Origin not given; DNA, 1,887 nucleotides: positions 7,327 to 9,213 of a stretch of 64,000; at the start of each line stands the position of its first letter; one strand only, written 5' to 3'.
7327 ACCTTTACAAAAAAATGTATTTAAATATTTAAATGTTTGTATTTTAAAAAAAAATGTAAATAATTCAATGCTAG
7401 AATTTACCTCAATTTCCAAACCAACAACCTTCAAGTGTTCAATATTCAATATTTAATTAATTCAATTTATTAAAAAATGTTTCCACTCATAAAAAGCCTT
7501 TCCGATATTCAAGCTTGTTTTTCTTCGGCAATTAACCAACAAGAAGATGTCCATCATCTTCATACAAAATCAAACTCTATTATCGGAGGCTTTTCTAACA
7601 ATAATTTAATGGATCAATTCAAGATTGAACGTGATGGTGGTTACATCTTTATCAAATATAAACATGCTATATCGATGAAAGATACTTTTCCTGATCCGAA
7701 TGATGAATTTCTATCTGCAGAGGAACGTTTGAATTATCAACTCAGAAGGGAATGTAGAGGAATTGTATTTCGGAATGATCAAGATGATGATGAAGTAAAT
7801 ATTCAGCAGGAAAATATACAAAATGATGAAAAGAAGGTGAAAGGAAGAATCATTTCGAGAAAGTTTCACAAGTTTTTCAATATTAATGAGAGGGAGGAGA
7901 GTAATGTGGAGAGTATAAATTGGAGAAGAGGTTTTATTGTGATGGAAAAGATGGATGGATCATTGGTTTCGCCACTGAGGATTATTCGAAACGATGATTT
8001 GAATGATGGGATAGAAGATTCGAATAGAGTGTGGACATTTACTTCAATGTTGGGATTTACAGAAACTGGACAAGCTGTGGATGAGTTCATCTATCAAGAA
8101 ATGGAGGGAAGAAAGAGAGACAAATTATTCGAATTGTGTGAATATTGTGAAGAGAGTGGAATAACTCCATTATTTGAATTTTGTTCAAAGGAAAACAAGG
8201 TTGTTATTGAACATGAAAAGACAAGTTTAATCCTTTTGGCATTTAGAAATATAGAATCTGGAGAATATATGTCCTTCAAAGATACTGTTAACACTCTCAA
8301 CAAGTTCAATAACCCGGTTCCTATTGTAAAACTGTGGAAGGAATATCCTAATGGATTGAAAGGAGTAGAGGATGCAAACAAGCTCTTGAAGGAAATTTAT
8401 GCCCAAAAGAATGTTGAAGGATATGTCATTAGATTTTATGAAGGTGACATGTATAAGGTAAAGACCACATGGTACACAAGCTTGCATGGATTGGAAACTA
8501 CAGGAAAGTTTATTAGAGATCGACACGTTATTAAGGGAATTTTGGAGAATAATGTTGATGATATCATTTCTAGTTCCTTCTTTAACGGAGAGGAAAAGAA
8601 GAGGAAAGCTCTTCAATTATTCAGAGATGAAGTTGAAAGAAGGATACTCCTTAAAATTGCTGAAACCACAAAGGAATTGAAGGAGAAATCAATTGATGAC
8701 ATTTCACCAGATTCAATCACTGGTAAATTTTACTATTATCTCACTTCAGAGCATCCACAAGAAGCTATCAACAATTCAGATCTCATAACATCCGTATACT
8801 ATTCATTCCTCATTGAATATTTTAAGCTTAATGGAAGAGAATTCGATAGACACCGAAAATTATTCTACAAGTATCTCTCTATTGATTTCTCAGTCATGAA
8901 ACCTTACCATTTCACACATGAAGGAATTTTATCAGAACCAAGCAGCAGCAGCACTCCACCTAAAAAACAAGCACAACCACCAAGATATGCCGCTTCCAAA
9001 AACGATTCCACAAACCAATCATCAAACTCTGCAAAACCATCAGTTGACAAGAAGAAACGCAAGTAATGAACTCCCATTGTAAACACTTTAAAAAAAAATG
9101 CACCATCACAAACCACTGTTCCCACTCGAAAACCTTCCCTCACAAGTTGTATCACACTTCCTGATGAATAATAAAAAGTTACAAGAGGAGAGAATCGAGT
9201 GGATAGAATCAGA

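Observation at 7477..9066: Stand-alone T4 Rnl1-type RNA ligase encoded in a eukaryotic nuclear gene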

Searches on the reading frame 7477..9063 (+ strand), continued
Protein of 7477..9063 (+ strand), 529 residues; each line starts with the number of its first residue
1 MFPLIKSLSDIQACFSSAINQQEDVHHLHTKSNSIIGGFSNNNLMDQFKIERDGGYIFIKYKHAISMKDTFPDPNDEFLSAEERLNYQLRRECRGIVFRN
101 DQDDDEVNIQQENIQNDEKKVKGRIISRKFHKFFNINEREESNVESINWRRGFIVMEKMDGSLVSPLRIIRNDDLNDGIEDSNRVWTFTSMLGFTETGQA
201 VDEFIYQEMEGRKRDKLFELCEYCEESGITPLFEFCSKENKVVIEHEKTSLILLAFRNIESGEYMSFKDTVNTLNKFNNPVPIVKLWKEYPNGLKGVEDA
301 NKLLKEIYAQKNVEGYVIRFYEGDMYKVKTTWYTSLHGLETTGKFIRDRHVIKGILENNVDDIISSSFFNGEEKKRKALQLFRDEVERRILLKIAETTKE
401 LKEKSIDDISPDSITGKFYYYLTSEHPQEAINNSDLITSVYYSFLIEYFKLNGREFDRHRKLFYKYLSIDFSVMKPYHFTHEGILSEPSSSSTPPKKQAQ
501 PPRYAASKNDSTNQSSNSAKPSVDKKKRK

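Call 71: search_protein_families(library=pfam, proteins=[P0014, P0122, P0131, P0163, P0177, P0196, P0149, P0135, P0004, P0007], max_evalue=0.001)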
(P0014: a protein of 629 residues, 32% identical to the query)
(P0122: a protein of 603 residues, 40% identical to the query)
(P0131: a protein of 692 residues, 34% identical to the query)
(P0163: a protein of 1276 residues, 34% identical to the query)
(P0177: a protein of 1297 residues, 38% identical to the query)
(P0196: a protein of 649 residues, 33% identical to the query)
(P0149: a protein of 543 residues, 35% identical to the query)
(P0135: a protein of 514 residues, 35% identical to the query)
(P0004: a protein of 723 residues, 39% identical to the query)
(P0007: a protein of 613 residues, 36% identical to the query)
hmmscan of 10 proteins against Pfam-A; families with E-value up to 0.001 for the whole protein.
P0014 (629 aa): 3 families
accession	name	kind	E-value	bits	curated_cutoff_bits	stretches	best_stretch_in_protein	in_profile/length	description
PF09511.15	RNA_lig_T4_1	-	2e-23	83.9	28.3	1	75-280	1-227/227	RNA ligase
PF01472.26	PUA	-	2e-14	53.7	24.8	1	541-618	1-73/74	PUA domain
PF17832.7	Pre-PUA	-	8.7e-06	26.7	23.5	1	461-537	13-86/86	Pre-PUA-like domain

P0122 (603 aa): 3 families
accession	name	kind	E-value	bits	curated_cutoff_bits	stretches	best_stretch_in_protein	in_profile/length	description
PF09511.15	RNA_lig_T4_1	-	7.9e-30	104.8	28.3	1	65-267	1-221/227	RNA ligase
PF01472.26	PUA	-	4.1e-12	46.3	24.8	1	506-580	4-73/74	PUA domain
PF17832.7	Pre-PUA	-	6.8e-07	30.2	23.5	1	432-497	18-84/86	Pre-PUA-like domain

P0131 (692 aa): 1 family
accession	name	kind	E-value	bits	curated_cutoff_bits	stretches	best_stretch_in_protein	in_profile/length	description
PF09511.15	RNA_lig_T4_1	-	8.1e-27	95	28.3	1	87-369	1-226/227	RNA ligase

P0163 (1276 aa): 3 families
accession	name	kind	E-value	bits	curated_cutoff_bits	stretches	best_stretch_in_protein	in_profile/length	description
PF05725.18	FNIP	-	1.2e-109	358.6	21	9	536-578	1-43/44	FNIP Repeat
PF09511.15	RNA_lig_T4_1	-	4.7e-40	138.2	28.3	1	69-273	1-227/227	RNA ligase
PF00069.31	Pkinase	-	3.7e-11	43.3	31.7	1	743-919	14-154/263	Protein kinase domain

P0177 (1297 aa): 4 families
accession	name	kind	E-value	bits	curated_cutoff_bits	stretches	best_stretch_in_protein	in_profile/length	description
PF00069.31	Pkinase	-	4.5e-62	210.3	31.7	1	975-1232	2-262/263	Protein kinase domain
PF07714.23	PK_Tyr_Ser-Thr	-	6.9e-39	134.1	23.1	1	976-1229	3-256/258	Protein tyrosine and serine/threonine kinase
PF09511.15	RNA_lig_T4_1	-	2.2e-27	96.8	28.3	2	442-556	97-227/227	RNA ligase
PF14531.12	Kinase-like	-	2.2e-05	24.3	25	1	1084-1221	152-289/289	Kinase-like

P0196 (649 aa): 2 families
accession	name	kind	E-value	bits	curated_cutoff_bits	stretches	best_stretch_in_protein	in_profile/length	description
PF09511.15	RNA_lig_T4_1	-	3.5e-31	109.2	28.3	1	265-473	1-227/227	RNA ligase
PF09414.15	RNA_ligase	-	0.00016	22.3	27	0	306-468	4-170/171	RNA ligase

P0149 (543 aa): 1 family
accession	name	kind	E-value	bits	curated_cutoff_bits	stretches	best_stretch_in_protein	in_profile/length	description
PF09511.15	RNA_lig_T4_1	-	1.8e-27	97.1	28.3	1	116-350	1-227/227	RNA ligase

P0135 (514 aa): 4 families
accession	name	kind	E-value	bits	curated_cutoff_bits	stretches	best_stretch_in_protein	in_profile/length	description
PF09511.15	RNA_lig_T4_1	-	1.8e-37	129.8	28.3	1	163-367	1-227/227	RNA ligase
PF00071.28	Ras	-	6.7e-13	49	21.6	1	19-100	23-103/162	Ras family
PF08477.19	Roc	-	4.3e-08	33.9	27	1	31-98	35-108/119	Ras of Complex, Roc, domain of DAPkinase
PF11693.13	DUF2990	-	3.2e-07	30.8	21.1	0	465-489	14-38/63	Protein of unknown function (DUF2990)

P0004 (723 aa): 1 family
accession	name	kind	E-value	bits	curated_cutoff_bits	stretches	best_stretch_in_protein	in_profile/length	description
PF09511.15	RNA_lig_T4_1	-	1.2e-34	120.6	28.3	1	163-368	1-226/227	RNA ligase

P0007 (613 aa): 1 family
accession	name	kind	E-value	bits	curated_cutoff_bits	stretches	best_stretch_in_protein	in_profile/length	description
PF09511.15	RNA_lig_T4_1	-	1.1e-35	124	28.3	1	64-278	1-226/227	RNA ligase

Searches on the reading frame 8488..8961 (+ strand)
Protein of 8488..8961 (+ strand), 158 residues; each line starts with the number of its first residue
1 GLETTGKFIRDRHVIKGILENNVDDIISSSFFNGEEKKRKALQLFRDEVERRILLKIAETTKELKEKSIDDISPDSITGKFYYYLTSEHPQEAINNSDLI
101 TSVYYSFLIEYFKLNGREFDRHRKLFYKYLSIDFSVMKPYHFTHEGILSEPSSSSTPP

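Call 65: predict_structure(alignment_id=A2)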
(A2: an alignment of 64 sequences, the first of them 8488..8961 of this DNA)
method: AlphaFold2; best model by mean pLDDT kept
length: 158 residues; sequences in the alignment: 64
mean_pLDDT: 90.4   pTM: 0.85
mean pLDDT of the five models: 90.4, 89.4, 89.3, 89.0, 88.6
residues with pLDDT >= 90: 126; 70-90: 20; 50-70: 8; < 50: 4
segments of 3 or more residues with pLDDT < 50: 1-3
pLDDT, mean of each block of 10 residues (from residue 1): 64 96 94 88 97 98 94 96 93 88 96 90 96 96 93 61
secondary structure, 60 per line:
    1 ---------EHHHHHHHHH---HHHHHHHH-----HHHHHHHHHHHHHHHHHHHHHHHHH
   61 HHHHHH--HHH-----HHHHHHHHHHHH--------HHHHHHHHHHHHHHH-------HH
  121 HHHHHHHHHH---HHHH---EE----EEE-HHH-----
elements in order: H11-19 H23-30 H36-66 H77-88 H97-111 H119-130 H134-137 E147-149
